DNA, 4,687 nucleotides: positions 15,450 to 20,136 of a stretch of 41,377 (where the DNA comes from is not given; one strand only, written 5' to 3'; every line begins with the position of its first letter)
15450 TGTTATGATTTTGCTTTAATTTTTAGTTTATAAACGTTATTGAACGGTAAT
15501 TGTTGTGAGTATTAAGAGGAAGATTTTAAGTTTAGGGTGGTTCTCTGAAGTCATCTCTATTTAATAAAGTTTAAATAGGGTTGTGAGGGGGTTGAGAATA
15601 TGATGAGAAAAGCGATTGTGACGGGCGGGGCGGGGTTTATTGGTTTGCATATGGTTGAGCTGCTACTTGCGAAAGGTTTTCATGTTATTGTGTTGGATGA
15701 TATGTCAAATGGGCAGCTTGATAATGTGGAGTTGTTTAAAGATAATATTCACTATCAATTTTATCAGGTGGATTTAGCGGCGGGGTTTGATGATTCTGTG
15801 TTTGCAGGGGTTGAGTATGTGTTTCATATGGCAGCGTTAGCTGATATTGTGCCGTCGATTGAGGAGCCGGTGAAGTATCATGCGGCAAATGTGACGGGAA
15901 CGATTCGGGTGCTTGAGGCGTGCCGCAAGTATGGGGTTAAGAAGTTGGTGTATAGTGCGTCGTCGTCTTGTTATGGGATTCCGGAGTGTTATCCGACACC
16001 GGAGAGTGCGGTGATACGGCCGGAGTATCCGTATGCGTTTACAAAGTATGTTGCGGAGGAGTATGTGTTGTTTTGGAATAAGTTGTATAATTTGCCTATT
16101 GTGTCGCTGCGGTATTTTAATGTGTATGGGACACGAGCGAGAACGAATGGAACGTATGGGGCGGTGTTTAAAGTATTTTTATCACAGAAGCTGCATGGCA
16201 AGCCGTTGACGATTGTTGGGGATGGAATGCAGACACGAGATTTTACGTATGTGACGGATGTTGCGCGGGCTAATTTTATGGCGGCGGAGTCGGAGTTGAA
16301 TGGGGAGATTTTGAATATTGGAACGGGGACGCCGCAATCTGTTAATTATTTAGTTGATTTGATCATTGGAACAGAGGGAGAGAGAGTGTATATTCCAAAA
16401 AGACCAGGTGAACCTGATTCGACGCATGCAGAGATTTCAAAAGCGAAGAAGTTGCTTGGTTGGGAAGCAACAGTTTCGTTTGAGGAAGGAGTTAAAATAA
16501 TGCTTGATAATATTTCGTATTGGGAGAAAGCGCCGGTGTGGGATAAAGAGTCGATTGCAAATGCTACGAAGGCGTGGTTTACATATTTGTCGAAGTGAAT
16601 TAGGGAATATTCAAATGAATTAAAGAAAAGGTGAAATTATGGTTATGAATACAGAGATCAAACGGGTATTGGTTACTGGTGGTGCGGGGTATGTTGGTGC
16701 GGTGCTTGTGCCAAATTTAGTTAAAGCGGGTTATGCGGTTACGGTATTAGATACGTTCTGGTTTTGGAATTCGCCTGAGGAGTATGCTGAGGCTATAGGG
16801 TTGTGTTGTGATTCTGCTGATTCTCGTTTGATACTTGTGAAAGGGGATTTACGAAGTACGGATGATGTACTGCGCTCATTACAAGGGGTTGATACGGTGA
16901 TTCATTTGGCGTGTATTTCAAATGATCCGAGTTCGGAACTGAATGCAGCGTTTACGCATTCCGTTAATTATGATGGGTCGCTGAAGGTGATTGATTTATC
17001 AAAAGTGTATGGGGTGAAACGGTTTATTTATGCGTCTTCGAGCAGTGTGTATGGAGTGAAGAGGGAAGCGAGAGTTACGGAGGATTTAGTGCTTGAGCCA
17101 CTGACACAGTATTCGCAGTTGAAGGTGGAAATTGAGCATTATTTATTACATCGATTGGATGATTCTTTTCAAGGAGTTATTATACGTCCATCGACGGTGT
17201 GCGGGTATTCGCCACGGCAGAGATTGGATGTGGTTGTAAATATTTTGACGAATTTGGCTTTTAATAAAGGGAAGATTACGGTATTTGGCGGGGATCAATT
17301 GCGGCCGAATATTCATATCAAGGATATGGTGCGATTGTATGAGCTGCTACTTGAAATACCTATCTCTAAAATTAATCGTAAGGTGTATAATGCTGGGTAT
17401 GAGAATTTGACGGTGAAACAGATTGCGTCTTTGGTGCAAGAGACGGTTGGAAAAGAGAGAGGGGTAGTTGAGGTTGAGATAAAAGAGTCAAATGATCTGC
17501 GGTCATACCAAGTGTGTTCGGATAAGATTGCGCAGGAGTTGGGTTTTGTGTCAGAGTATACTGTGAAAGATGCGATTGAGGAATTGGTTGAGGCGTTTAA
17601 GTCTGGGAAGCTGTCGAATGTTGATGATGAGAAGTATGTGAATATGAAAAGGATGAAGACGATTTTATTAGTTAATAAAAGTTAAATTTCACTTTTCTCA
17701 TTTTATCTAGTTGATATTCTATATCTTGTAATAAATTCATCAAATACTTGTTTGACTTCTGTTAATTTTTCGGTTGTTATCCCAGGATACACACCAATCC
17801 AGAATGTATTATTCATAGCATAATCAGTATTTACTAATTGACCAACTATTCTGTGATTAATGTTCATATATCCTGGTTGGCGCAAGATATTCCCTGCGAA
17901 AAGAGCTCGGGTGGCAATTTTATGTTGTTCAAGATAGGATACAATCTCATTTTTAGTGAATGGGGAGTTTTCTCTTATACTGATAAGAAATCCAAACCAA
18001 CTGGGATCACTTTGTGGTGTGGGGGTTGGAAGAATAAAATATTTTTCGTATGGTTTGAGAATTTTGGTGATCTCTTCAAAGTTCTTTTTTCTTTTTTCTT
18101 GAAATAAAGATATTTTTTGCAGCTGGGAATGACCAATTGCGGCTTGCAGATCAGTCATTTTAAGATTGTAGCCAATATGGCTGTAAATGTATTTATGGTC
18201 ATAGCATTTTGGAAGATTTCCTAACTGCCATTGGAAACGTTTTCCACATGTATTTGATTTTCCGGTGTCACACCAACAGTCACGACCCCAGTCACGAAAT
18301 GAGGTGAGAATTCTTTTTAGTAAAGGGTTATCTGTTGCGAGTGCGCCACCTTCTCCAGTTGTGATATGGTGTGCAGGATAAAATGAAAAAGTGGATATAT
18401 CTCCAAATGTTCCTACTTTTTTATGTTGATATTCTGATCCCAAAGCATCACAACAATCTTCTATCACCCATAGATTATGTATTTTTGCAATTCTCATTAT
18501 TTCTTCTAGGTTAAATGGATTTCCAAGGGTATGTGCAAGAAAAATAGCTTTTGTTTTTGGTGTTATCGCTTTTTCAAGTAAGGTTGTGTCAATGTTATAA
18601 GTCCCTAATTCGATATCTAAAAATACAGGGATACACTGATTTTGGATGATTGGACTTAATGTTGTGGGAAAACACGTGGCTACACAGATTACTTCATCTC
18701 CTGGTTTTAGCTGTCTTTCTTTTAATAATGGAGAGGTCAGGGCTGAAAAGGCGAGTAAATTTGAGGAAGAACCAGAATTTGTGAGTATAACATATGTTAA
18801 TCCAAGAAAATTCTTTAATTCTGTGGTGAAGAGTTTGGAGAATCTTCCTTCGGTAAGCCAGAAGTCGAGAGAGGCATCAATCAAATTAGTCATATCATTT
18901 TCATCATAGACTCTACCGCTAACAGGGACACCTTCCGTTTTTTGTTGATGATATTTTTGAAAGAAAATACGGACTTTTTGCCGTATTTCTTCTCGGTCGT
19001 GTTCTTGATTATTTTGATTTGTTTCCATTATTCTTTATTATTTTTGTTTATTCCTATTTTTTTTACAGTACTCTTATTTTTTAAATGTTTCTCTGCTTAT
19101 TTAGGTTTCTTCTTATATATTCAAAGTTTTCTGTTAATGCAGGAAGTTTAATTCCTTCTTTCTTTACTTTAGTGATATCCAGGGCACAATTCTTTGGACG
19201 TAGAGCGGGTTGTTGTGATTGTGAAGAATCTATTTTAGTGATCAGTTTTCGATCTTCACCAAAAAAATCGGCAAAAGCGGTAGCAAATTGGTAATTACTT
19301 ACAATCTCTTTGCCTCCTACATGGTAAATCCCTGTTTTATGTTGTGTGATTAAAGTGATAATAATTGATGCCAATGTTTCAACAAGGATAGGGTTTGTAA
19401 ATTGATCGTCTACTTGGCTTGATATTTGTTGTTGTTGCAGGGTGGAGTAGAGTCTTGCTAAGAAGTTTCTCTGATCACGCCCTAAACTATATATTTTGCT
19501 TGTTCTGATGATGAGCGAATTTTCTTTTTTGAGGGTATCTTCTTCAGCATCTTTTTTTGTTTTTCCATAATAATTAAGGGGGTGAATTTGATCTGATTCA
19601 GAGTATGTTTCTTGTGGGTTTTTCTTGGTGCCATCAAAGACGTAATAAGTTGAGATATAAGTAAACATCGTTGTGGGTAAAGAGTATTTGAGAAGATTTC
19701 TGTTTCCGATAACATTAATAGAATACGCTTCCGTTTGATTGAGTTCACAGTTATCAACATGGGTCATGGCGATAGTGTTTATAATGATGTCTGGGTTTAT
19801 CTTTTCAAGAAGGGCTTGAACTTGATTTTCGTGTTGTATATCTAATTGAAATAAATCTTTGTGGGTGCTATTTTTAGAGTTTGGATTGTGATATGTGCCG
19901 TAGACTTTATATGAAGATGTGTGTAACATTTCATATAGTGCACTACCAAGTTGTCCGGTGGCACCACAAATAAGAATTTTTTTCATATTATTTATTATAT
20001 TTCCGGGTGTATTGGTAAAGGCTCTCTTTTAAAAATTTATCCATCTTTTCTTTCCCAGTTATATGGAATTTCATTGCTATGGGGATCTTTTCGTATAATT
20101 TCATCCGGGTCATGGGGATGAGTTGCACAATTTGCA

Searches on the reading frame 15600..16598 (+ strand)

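Call 10: search_protein_families(library=pfam, proteins=[window:15600-16598:+])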
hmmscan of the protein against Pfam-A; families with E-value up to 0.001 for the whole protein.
window:15600-16598:+ (332 aa): 8 families
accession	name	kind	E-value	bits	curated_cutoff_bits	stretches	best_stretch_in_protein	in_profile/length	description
PF01370.27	Epimerase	-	2.9e-54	184.5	20.9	1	6-241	2-240/240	NAD dependent epimerase/dehydratase family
PF16363.11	GDP_Man_Dehyd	-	1.4e-53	182.9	27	1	6-301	1-332/332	GDP-mannose 4,6 dehydratase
PF01073.25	3Beta_HSD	-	2.4e-23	83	22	1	6-230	1-230/280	3-beta hydroxysteroid dehydrogenase/isomerase family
PF02719.21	Polysacc_synt_2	-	1.6e-15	57.5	20.2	1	6-260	2-248/293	Polysaccharide biosynthesis protein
PF07993.18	NAD_binding_4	-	9.5e-11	41.8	20.1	1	68-180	86-210/258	Male sterility protein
PF04321.23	RmlD_sub_bind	-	3.5e-09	36.6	27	1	5-234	3-202/287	RmlD substrate binding domain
PF13460.12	NAD_binding_10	-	2.2e-05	24.8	27.2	1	9-155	1-130/184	NAD(P)H-binding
PF00106.31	adh_short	-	0.00022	21.2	26.6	1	4-60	2-59/195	short chain dehydrogenase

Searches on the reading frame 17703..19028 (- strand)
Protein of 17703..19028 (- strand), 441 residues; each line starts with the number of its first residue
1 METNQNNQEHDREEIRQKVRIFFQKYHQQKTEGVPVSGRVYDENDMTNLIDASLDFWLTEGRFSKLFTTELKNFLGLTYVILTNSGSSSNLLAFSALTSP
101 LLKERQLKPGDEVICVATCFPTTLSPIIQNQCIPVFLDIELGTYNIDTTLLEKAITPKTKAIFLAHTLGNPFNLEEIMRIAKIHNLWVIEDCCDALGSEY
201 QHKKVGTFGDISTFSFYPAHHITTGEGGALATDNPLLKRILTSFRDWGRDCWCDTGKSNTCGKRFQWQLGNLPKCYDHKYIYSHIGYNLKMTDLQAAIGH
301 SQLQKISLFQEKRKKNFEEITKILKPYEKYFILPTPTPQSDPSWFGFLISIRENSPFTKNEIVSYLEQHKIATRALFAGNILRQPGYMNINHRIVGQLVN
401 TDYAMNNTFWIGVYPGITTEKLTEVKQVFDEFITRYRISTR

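Call 10: search_protein_families(library=pfam, proteins=[window:17703-19028:-])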
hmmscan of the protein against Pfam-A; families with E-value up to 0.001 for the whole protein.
window:17703-19028:- (441 aa): 2 families
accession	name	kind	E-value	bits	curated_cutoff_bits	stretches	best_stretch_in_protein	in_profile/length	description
PF01041.23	DegT_DnrJ_EryC1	-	4.9e-90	302.8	19.8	1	44-426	6-356/360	DegT/DnrJ/EryC1/StrS aminotransferase family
PF00266.25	Aminotran_5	-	0.00037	20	21.5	0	73-198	54-182/371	Aminotransferase class-V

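Call 69: search_protein_families(library=ncbifam, proteins=[window:17703-19028:-], max_evalue=1e-10)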
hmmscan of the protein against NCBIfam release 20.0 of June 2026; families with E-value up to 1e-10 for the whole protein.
window:17703-19028:- (441 aa): 7 families
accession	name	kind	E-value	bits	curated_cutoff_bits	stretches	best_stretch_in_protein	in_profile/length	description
NF011936.0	PRK15407.1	equivalog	7.4e-205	680.7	423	1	5-434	3-437/440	lipopolysaccharide biosynthesis protein RfbH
TIGR03588.1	PseC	equivalog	6.1e-55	186.7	423.5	1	36-429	4-376/380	UDP-4-amino-4,6-dideoxy-N-acetyl-beta-L-altrosamine transaminase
TIGR04181.1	NHT_00031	hypoth_equivalog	7.5e-46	156.6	420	2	56-237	24-213/359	LegC family aminotransferase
NF008687.0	PRK11706.1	equivalog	5e-44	150.6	375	1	59-429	28-370/375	dTDP-4-amino-4,6-dideoxygalactose transaminase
TIGR02379.1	ECA_wecE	subfamily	2.1e-38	132.1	434.85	1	59-428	28-370/376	dTDP-4-amino-4,6-dideoxy-D-glucose transaminase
NF008658.2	PRK11658.1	equivalog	4.9e-34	117.6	631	1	39-432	10-376/379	UDP-4-amino-4-deoxy-L-arabinose aminotransferase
TIGR04427.1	PLP_DesI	equivalog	6.8e-25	88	650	1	43-256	31-236/390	dTDP-4-dehydro-6-deoxyglucose aminotransferase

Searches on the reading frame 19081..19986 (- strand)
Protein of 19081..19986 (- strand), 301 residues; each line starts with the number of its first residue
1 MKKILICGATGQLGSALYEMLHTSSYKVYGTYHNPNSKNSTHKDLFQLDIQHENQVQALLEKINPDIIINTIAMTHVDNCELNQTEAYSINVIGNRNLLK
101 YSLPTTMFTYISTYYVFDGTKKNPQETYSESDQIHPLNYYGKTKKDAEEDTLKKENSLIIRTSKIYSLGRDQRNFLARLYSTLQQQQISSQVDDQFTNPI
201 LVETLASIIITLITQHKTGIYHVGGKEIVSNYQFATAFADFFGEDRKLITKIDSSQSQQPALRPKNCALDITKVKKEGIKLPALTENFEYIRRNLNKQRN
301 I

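Call 10: search_protein_families(library=pfam, proteins=[window:19081-19986:-])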
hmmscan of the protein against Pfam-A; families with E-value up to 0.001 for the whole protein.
window:19081-19986:- (301 aa): 7 families
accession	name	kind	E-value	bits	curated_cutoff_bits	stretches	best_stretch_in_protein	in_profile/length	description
PF04321.23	RmlD_sub_bind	-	1.2e-64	218.6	27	1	3-287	2-277/287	RmlD substrate binding domain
PF01370.27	Epimerase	-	6.8e-25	88.3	20.9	1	4-185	1-195/240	NAD dependent epimerase/dehydratase family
PF16363.11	GDP_Man_Dehyd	-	1.5e-16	61.2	27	1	5-149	1-162/332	GDP-mannose 4,6 dehydratase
PF02719.21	Polysacc_synt_2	-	3.5e-10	40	20.2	1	4-106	1-119/293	Polysaccharide biosynthesis protein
PF01073.25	3Beta_HSD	-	1.8e-09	37.5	22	1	6-210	2-226/280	3-beta hydroxysteroid dehydrogenase/isomerase family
PF07993.18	NAD_binding_4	-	1.7e-06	27.8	20.1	1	54-150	80-187/258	Male sterility protein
PF01113.26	DapB_N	-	0.0009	19.8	25.6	0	3-70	2-73/124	Dihydrodipicolinate reductase, N-terminus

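Call 69: search_protein_families(library=ncbifam, proteins=[window:19081-19986:-], max_evalue=1e-10)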
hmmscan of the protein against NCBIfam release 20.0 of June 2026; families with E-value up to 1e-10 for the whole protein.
window:19081-19986:- (301 aa): 3 families
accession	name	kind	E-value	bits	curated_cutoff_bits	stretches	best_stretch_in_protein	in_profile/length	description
TIGR01214.1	rmlD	equivalog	1.5e-60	204.7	224.05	1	3-285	1-275/285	dTDP-4-dehydrorhamnose reductase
NF007440.0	PRK09987.1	equivalog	8.1e-22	77.9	308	1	3-277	2-274/299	dTDP-4-dehydrorhamnose reductase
TIGR01181.1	dTDP_gluc_dehyt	equivalog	2.1e-11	43.5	365.1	0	39-147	48-158/321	dTDP-glucose 4,6-dehydratase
